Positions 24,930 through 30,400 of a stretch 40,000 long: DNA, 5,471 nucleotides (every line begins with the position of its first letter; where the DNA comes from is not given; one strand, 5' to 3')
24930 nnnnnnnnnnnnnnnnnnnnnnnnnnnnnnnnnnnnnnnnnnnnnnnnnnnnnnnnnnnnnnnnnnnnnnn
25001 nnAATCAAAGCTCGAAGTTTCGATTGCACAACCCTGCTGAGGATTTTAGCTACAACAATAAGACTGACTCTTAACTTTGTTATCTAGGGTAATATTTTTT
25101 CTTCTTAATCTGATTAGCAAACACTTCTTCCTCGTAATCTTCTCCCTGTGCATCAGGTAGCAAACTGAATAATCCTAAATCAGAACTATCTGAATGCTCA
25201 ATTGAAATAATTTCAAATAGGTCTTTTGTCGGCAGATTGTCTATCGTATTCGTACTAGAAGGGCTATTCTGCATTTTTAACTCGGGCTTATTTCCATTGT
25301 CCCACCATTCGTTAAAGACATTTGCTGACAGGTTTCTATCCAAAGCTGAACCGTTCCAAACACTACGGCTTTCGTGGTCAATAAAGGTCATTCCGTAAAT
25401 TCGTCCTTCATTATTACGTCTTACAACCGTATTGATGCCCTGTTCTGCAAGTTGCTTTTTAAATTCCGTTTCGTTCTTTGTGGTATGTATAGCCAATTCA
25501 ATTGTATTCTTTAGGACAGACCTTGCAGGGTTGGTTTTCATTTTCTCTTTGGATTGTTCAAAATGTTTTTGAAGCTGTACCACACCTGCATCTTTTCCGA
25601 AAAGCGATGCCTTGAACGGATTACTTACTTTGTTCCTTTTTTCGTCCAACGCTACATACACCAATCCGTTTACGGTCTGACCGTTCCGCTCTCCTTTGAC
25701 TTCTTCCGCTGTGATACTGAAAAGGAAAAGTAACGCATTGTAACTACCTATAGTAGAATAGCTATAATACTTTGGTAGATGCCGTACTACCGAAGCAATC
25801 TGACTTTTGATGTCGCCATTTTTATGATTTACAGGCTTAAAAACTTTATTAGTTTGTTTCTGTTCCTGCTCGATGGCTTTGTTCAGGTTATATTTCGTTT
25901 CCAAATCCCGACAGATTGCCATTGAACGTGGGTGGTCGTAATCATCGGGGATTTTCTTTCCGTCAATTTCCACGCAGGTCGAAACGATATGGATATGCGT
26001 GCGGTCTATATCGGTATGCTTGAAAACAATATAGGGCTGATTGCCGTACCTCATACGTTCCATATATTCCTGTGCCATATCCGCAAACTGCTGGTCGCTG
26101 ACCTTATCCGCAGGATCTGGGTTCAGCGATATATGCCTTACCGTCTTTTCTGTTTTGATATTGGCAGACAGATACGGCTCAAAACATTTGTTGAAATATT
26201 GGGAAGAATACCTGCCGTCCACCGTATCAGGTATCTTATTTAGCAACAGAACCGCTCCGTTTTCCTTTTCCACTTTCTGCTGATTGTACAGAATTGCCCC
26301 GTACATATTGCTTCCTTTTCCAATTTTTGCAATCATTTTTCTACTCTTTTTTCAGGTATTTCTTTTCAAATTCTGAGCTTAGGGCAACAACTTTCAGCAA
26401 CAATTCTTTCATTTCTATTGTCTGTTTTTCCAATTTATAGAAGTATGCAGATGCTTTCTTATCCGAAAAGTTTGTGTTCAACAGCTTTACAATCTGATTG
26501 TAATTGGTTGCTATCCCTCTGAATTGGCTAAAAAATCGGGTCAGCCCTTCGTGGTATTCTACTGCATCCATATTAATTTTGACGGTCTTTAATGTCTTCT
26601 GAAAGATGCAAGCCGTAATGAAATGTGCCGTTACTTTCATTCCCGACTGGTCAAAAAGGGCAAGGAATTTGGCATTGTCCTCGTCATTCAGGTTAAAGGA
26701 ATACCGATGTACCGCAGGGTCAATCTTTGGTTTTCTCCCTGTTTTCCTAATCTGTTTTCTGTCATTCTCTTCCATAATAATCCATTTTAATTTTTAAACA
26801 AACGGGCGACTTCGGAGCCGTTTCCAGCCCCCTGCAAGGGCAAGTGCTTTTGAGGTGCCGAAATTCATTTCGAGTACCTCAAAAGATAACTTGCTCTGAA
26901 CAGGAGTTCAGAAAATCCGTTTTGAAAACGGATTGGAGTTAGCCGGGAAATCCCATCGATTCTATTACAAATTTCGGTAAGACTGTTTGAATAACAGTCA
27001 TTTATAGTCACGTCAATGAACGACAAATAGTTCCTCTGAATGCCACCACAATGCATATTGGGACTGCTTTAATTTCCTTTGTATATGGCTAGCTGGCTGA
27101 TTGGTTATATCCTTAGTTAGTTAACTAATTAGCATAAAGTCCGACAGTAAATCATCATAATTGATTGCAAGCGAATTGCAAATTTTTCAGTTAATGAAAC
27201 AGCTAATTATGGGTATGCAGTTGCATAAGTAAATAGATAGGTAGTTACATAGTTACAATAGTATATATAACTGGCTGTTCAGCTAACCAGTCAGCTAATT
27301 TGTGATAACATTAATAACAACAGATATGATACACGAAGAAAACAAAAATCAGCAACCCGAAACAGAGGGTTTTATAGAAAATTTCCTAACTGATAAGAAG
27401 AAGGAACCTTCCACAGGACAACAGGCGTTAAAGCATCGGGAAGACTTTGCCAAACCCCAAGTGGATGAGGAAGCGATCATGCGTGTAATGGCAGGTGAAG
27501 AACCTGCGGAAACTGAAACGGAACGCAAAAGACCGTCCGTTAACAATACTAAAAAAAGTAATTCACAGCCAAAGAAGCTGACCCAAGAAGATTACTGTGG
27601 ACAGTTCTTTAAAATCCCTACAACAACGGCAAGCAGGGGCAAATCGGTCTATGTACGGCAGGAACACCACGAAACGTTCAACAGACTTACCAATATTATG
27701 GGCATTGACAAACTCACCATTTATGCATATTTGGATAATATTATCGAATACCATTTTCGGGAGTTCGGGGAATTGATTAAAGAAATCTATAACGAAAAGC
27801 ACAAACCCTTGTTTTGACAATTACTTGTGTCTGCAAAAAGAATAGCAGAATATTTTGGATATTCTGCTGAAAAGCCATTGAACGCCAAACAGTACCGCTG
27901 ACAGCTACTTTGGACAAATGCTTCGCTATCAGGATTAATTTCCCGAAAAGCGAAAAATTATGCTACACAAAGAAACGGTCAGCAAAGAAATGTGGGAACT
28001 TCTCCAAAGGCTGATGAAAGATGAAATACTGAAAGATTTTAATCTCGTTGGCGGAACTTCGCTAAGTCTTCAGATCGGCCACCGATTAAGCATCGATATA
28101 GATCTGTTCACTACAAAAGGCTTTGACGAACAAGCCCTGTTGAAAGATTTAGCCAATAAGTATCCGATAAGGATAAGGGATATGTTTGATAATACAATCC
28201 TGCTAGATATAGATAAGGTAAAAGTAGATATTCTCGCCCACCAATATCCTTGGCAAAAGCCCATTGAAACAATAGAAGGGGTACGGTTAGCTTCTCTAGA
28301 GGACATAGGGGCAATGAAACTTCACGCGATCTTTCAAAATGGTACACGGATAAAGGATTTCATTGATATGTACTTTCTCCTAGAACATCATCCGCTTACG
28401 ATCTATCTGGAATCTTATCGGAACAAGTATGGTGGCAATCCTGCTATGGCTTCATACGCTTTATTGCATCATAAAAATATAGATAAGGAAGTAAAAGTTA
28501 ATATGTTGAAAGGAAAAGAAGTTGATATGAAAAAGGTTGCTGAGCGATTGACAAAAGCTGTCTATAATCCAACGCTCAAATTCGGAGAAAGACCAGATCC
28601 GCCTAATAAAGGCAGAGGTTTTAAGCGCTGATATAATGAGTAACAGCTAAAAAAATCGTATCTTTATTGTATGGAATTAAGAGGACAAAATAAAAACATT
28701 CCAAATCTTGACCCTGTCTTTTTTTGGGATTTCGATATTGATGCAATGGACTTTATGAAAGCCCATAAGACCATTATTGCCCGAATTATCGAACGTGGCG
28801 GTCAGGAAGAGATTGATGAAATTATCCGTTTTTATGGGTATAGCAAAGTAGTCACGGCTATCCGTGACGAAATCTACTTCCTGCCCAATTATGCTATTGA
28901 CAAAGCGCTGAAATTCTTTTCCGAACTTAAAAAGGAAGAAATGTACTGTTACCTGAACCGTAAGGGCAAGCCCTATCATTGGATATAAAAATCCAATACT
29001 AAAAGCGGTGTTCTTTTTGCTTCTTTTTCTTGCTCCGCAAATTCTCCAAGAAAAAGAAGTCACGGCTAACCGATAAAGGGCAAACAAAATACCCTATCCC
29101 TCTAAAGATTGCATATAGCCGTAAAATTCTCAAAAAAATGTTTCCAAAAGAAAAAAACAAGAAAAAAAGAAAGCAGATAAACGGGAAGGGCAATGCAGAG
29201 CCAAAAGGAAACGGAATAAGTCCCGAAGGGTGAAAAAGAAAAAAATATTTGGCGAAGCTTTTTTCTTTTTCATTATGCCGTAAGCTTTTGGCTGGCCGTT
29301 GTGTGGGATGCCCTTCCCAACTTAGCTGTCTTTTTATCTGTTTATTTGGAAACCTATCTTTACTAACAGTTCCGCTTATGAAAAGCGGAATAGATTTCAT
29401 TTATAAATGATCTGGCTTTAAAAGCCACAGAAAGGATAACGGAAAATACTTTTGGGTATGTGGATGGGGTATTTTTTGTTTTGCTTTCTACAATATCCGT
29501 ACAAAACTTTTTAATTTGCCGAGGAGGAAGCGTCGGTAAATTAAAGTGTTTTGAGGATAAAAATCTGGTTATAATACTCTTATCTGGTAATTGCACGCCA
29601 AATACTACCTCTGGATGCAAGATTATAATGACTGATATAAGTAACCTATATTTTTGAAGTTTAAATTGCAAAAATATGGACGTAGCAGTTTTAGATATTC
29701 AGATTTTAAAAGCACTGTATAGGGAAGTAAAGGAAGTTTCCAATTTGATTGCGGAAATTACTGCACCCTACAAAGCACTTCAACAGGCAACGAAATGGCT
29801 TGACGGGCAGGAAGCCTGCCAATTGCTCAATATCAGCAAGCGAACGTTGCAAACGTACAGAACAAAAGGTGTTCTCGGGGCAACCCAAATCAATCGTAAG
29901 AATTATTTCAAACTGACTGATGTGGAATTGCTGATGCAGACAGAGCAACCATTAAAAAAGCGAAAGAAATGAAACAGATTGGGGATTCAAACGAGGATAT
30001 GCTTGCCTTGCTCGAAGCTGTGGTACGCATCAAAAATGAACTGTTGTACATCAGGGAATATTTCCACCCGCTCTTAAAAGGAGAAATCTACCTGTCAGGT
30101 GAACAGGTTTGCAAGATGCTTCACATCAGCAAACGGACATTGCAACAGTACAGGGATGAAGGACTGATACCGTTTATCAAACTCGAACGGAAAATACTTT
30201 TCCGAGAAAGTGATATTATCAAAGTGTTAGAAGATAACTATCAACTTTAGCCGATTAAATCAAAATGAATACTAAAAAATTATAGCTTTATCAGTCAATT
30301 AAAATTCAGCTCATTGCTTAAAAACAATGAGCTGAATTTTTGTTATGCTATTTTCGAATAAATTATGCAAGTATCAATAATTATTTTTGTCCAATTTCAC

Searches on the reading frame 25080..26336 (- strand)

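Call 9: search_protein_families(library=pfam, proteins=[window:25080-26336:-], max_evalue=0.01)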
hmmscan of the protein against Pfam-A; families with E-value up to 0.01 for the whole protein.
window:25080-26336:- (418 aa): 1 family
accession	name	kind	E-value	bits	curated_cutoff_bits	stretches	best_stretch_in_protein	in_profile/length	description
PF03432.20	Relaxase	-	5.4e-26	91.8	24.6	1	50-151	28-132/132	MobA/VirD2-like, nuclease domain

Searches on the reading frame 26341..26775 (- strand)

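Call 9: search_protein_families(library=pfam, proteins=[window:26341-26775:-], max_evalue=0.01)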
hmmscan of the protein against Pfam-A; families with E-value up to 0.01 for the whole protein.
window:26341-26775:- (144 aa): 2 families
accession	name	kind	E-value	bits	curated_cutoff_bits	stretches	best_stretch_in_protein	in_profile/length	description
PF19514.5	MobC_2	-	2e-57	193.2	27.5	1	1-141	1-140/140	MobC-like protein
PF05713.17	MobC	-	0.00016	22.5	23.2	1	84-106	3-26/45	Bacterial mobilisation protein (MobC)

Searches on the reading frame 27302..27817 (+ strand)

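Call 9: search_protein_families(library=pfam, proteins=[window:27302-27817:+], max_evalue=0.01)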
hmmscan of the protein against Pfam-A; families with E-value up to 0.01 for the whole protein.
window:27302-27817:+ (171 aa): 1 family
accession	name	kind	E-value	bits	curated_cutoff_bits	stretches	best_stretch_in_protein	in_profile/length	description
PF11888.13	DUF3408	-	1.3e-21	77.8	29.9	1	22-166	4-139/139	Protein of unknown function (DUF3408)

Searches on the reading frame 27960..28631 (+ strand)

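Call 9: search_protein_families(library=pfam, proteins=[window:27960-28631:+], max_evalue=0.01)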
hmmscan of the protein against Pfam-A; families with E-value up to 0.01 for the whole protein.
window:27960-28631:+ (223 aa): 1 family
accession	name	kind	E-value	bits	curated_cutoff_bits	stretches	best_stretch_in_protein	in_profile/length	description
PF08843.17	AbiEii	-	1.6e-16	61.4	22.5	2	14-64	2-52/238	Nucleotidyl transferase AbiEii toxin, Type IV TA system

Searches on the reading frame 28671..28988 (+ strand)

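Call 9: search_protein_families(library=pfam, proteins=[window:28671-28988:+], max_evalue=0.01)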
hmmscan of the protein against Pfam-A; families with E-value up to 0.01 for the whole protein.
window:28671-28988:+ (105 aa): 1 family
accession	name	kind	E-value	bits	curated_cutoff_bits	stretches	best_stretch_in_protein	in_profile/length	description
PF21956.1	DUF6922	-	2.5e-19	68.9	27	1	13-64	1-52/52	Family of unknown function (DUF6922)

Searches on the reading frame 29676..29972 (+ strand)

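Call 9: search_protein_families(library=pfam, proteins=[window:29676-29972:+], max_evalue=0.01)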
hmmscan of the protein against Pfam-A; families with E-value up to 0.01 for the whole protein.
window:29676-29972:+ (98 aa): 3 families
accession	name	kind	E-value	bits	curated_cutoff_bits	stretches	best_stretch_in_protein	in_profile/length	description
PF12728.13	HTH_17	-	6.1e-10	39.7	27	1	41-88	1-48/51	Helix-turn-helix domain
PF13411.12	MerR_1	-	6e-05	23.5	21.6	1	46-88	5-48/69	MerR HTH family regulatory protein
PF00376.29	MerR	-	0.002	18.3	28.2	1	46-77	4-35/38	MerR family regulatory protein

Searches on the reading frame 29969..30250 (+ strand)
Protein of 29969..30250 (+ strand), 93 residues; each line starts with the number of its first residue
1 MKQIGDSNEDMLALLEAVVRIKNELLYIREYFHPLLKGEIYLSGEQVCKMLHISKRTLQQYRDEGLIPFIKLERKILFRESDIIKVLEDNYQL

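Call 4: search_protein_families(library=pfam, proteins=[window:29969-30250:+], max_evalue=1)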
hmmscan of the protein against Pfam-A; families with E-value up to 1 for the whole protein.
window:29969-30250:+ (93 aa): 5 families
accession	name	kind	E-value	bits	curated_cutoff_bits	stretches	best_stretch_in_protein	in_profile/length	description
PF12728.13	HTH_17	-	2e-13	50.8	27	1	41-90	1-50/51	Helix-turn-helix domain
PF00376.29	MerR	-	1.4e-05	25.3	28.2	1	46-69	4-27/38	MerR family regulatory protein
PF13411.12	MerR_1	-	6.7e-05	23.3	21.6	1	45-83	4-43/69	MerR HTH family regulatory protein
PF13384.12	HTH_23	-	0.018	15.3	24.6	1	42-63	18-39/50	Homeodomain-like domain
PF20432.4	Xre-like-HTH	-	0.096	13.4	25.8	1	40-65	22-48/63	Antitoxin Xre-like helix-turn-helix domain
